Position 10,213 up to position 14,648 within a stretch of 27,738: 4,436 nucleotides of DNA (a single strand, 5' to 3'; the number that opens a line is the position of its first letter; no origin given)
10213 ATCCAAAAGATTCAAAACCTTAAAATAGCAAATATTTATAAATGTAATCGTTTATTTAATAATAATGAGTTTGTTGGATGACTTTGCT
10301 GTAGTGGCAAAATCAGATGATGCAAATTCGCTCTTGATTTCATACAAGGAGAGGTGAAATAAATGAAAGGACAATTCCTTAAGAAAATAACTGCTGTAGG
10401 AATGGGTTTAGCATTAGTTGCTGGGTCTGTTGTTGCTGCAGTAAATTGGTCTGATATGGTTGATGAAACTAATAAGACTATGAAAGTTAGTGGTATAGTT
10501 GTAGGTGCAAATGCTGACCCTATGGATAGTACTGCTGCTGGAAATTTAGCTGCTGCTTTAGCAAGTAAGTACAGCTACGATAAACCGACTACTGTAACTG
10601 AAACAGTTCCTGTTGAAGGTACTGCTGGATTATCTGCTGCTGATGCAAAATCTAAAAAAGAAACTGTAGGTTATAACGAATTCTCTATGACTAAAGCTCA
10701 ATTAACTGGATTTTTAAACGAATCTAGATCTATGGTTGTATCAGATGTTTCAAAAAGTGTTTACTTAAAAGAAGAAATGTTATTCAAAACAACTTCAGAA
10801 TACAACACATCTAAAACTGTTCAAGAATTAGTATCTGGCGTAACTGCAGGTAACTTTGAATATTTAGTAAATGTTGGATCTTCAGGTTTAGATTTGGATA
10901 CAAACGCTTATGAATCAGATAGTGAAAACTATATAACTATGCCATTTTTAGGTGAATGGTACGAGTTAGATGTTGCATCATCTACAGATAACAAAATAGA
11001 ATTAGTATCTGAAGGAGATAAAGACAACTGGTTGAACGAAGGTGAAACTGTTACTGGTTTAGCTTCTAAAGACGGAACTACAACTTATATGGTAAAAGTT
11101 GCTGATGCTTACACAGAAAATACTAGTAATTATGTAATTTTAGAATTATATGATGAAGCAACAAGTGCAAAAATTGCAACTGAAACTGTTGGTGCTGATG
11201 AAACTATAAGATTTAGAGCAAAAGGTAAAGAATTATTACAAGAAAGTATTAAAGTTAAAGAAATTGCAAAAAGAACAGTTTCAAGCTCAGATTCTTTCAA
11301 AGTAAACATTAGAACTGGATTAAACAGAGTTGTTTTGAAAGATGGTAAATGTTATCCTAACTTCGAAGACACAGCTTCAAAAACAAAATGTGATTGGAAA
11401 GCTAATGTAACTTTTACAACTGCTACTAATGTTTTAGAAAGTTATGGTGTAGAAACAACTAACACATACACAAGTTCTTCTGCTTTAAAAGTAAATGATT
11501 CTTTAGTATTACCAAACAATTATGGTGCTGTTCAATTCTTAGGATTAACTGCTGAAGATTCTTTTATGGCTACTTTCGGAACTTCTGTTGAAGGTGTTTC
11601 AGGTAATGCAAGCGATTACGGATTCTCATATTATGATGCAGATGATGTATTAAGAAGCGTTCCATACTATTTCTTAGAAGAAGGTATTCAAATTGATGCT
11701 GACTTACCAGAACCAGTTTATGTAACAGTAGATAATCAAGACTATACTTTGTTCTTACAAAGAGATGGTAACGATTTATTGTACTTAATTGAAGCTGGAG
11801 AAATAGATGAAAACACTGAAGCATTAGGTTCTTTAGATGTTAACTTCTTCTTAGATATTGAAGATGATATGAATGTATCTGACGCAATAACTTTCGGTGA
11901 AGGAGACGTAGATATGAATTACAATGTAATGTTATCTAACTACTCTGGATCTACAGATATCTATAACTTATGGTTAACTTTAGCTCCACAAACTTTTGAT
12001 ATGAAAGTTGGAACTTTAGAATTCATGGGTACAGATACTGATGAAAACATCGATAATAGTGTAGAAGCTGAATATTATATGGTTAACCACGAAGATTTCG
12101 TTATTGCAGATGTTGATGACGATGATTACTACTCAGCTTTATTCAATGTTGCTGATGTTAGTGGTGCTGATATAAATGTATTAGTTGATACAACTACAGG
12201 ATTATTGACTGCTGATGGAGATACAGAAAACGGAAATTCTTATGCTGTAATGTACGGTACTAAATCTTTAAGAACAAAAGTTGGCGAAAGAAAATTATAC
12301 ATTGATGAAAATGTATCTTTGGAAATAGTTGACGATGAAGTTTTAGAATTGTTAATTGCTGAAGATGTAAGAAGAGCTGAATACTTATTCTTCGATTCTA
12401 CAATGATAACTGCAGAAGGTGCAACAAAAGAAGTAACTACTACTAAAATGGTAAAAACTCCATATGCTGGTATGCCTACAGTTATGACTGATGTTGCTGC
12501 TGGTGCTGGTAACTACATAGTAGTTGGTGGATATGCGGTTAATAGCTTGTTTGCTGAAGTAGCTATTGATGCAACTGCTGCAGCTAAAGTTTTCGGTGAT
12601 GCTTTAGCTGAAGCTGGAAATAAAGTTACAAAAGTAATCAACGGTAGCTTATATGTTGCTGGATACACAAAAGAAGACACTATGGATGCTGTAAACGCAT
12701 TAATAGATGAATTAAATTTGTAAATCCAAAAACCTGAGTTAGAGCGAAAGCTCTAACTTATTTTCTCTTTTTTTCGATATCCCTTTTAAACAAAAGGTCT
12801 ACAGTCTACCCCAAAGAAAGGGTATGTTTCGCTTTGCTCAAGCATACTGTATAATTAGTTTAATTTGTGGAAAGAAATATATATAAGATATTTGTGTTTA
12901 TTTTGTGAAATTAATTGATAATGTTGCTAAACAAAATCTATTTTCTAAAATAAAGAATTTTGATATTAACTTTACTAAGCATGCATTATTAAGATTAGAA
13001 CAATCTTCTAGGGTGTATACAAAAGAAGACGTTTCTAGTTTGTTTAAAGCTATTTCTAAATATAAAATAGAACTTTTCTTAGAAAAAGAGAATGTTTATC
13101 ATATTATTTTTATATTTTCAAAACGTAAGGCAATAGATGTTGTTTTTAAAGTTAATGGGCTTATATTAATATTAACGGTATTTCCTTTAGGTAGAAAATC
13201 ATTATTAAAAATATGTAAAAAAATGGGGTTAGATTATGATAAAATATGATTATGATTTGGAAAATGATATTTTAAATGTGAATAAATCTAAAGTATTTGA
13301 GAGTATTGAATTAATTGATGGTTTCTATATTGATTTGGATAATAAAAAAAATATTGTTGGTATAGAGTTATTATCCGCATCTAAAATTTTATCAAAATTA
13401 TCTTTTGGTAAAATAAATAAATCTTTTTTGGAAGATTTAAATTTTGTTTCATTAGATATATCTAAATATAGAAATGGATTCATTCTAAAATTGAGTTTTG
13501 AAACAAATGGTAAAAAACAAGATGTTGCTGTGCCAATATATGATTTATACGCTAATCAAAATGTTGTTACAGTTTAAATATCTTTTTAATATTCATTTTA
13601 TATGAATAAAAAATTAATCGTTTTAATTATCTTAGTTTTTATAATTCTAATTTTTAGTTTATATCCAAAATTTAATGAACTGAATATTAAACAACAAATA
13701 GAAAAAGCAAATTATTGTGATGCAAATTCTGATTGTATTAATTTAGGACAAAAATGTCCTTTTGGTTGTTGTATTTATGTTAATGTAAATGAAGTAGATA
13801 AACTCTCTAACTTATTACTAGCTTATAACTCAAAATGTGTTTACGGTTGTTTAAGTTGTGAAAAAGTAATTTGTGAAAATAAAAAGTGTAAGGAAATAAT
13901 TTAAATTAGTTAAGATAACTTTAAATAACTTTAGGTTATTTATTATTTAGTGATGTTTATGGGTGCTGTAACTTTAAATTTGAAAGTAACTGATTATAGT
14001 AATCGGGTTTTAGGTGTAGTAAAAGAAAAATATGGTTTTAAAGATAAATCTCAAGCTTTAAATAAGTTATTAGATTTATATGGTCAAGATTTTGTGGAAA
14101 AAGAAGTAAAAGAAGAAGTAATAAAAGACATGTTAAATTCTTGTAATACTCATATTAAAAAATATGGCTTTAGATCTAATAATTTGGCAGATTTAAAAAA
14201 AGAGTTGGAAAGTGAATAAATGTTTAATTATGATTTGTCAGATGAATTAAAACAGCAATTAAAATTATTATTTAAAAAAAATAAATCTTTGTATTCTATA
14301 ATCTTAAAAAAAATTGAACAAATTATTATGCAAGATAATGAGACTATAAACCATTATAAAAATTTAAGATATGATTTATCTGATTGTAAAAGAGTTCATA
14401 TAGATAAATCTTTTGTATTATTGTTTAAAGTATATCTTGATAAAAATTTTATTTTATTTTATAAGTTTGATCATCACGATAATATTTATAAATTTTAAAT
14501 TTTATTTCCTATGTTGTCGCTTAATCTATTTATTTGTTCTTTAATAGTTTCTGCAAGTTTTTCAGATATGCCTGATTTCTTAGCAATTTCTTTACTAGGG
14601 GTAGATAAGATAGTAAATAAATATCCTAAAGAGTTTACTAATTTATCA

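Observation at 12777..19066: Same-strand ~70-nt three-hairpin intergenic module present in three copies, with covarying stems and a conserved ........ loop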

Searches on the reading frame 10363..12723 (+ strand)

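Call 50: search_protein_families(library=pfam, proteins=[window:10363-12723:+], max_evalue=0.01)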
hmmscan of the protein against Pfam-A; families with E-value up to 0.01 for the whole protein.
window:10363-12723:+ (786 aa): 2 families
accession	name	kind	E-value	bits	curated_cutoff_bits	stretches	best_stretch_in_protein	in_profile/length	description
PF05124.17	S_layer_C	-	1.7e-11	44.5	23.9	1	31-784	8-177/177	S-layer like family, outer domain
PF07250.17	Glyoxal_oxid_N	-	0.0017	18.1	37.5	1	317-382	18-81/243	Glyoxal oxidase N-terminus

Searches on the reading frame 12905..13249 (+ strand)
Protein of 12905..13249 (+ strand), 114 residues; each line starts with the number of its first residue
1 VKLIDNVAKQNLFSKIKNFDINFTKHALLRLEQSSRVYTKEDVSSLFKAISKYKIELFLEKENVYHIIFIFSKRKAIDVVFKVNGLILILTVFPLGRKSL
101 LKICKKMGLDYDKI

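Call 49: search_protein_families(library=pfam, proteins=[window:12905-13249:+], max_evalue=0.01)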
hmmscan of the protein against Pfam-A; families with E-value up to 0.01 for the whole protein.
window:12905-13249:+ (114 aa): 0 families

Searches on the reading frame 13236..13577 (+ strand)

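Call 49: search_protein_families(library=pfam, proteins=[window:13236-13577:+], max_evalue=0.01)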
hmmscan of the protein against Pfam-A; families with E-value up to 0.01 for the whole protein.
window:13236-13577:+ (113 aa): 1 family
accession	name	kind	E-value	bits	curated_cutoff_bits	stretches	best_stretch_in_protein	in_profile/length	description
PF10049.14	DUF2283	-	8.1e-07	29.6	23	1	3-49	1-49/49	Protein of unknown function (DUF2283)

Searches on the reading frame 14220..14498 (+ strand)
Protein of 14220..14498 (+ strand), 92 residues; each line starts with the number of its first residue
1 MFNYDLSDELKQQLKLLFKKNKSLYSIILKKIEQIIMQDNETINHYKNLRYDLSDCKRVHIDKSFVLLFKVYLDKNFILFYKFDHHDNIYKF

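Call 49: search_protein_families(library=pfam, proteins=[window:14220-14498:+], max_evalue=0.01)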
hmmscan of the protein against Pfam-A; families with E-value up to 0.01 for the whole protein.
window:14220-14498:+ (92 aa): 1 family
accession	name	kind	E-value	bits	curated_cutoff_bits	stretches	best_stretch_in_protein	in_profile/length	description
PF24330.1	DUF7499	-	0.007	16.6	27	1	3-70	29-93/193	Family of unknown function (DUF7499)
